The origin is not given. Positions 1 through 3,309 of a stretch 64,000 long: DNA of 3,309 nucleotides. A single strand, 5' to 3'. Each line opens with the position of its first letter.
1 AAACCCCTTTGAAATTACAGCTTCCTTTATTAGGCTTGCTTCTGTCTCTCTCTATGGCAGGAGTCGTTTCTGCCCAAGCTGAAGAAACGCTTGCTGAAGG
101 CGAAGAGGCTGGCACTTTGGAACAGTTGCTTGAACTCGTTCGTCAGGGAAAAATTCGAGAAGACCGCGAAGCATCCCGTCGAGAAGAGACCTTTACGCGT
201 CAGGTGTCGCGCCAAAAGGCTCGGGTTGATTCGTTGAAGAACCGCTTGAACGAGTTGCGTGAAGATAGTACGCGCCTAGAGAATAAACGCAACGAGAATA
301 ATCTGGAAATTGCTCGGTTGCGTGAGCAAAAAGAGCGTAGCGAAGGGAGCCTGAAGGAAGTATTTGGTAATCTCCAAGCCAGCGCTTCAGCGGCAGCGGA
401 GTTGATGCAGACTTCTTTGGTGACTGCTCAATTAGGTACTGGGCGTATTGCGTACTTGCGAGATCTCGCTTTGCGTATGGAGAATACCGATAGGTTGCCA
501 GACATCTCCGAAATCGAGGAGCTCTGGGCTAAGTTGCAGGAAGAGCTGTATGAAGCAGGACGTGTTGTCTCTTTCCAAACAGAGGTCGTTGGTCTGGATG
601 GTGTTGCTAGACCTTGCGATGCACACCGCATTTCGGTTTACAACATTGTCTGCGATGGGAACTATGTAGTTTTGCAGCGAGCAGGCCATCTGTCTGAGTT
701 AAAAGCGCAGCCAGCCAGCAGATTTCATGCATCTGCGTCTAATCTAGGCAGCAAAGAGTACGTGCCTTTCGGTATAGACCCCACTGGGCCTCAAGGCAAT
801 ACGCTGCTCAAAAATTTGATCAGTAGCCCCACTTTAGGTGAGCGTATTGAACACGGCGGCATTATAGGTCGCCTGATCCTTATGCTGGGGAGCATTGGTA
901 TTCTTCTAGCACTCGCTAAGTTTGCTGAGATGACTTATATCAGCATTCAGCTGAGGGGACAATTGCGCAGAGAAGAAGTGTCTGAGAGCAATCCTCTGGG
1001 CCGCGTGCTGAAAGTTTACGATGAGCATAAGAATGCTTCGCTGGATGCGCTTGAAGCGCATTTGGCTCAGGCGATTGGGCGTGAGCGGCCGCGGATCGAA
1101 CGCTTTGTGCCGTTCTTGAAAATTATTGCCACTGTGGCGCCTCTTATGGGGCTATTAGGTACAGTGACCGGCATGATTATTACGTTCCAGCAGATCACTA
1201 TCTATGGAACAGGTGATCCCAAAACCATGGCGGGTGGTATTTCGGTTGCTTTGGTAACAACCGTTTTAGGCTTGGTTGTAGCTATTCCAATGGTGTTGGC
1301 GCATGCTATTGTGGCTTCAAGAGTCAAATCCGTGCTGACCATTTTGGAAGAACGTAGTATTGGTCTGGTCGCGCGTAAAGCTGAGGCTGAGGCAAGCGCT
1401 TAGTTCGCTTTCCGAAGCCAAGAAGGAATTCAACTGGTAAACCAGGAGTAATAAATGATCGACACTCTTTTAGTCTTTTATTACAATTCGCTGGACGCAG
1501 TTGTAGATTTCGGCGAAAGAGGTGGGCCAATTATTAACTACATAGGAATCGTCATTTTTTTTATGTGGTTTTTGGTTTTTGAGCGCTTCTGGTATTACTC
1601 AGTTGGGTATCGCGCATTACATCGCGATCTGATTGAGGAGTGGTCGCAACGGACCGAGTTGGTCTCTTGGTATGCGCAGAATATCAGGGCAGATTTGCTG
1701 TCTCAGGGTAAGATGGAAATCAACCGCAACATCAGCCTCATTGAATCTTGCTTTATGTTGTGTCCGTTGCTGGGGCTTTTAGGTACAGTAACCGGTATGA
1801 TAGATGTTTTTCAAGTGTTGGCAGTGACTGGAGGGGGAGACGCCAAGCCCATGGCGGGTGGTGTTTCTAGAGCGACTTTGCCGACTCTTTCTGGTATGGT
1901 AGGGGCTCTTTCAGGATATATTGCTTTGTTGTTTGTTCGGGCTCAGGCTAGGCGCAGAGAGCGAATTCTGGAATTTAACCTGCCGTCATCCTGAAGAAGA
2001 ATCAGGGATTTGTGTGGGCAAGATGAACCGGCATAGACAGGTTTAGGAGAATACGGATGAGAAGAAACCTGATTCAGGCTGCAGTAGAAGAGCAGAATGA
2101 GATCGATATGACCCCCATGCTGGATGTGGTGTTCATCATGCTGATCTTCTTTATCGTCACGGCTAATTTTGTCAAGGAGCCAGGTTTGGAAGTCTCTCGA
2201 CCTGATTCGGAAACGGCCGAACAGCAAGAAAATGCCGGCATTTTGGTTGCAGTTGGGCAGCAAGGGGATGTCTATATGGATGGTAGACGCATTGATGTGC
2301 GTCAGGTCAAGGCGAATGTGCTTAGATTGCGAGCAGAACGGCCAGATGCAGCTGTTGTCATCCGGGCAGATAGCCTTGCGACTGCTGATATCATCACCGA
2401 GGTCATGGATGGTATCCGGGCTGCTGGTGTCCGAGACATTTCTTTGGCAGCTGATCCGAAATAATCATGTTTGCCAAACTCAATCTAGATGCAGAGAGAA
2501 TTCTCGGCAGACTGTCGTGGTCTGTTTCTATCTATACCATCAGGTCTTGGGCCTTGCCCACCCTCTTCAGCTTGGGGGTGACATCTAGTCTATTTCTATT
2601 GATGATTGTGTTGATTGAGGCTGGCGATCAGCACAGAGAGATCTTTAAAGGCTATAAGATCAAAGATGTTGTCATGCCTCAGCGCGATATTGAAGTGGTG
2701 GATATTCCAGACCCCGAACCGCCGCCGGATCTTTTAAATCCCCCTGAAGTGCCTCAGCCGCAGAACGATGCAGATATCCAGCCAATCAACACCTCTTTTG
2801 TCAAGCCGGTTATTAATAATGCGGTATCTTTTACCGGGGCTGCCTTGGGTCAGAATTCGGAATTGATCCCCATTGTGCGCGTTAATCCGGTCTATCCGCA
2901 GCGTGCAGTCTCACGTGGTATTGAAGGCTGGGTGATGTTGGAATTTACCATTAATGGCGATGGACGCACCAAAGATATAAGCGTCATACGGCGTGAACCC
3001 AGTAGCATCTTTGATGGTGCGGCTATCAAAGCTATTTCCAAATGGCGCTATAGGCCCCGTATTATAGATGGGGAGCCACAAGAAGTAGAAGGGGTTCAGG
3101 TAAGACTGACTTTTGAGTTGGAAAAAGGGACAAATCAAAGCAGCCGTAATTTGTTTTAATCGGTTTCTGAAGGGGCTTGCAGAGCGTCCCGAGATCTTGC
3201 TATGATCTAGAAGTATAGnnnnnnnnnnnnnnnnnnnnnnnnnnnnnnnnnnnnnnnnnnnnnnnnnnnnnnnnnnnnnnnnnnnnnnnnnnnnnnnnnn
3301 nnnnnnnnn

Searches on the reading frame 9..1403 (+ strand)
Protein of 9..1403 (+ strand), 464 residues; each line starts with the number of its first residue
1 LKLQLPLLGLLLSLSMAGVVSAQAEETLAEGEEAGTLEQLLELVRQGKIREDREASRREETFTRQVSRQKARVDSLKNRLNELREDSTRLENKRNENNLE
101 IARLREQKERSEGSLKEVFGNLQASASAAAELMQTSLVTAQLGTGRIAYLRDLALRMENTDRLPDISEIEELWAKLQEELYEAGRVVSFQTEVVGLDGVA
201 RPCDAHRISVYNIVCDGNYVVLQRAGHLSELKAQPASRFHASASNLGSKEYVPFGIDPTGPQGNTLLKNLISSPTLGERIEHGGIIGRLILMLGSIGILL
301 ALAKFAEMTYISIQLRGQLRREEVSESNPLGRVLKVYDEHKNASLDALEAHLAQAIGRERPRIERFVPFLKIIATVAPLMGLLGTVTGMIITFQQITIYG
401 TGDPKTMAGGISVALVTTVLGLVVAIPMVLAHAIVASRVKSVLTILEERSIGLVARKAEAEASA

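Call 45: search_protein_families(library=pfam, proteins=[window:9-1403:+], max_evalue=0.00001)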
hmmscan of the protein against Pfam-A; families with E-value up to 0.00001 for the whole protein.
window:9-1403:+ (464 aa): 1 family
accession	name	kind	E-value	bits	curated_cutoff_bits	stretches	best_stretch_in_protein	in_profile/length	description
PF01618.21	MotA_ExbB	-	1.2e-30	106.3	22.9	1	334-447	10-126/127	MotA/TolQ/ExbB proton channel family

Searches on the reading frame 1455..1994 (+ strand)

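Call 45: search_protein_families(library=pfam, proteins=[window:1455-1994:+], max_evalue=0.00001)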
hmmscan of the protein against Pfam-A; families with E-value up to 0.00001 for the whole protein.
window:1455-1994:+ (179 aa): 1 family
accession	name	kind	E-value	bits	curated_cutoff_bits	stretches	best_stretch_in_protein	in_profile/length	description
PF01618.21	MotA_ExbB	-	2e-16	60.3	22.9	1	80-170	33-123/127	MotA/TolQ/ExbB proton channel family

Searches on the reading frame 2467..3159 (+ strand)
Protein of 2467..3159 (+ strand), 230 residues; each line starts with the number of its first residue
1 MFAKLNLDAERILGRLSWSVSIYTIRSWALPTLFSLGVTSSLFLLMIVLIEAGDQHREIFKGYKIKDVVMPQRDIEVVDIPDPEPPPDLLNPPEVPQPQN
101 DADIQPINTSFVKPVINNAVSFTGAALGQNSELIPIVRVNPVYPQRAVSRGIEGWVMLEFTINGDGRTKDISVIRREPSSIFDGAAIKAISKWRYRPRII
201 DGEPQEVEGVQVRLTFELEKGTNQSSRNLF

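Call 45: search_protein_families(library=pfam, proteins=[window:2467-3159:+], max_evalue=0.00001)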
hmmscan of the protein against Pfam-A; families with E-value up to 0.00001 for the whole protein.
window:2467-3159:+ (230 aa): 1 family
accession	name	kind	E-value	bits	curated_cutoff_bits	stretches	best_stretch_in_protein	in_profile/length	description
PF03544.19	TonB_C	-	3.7e-22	79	24.6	1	140-218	2-79/79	Gram-negative bacterial TonB protein C-terminal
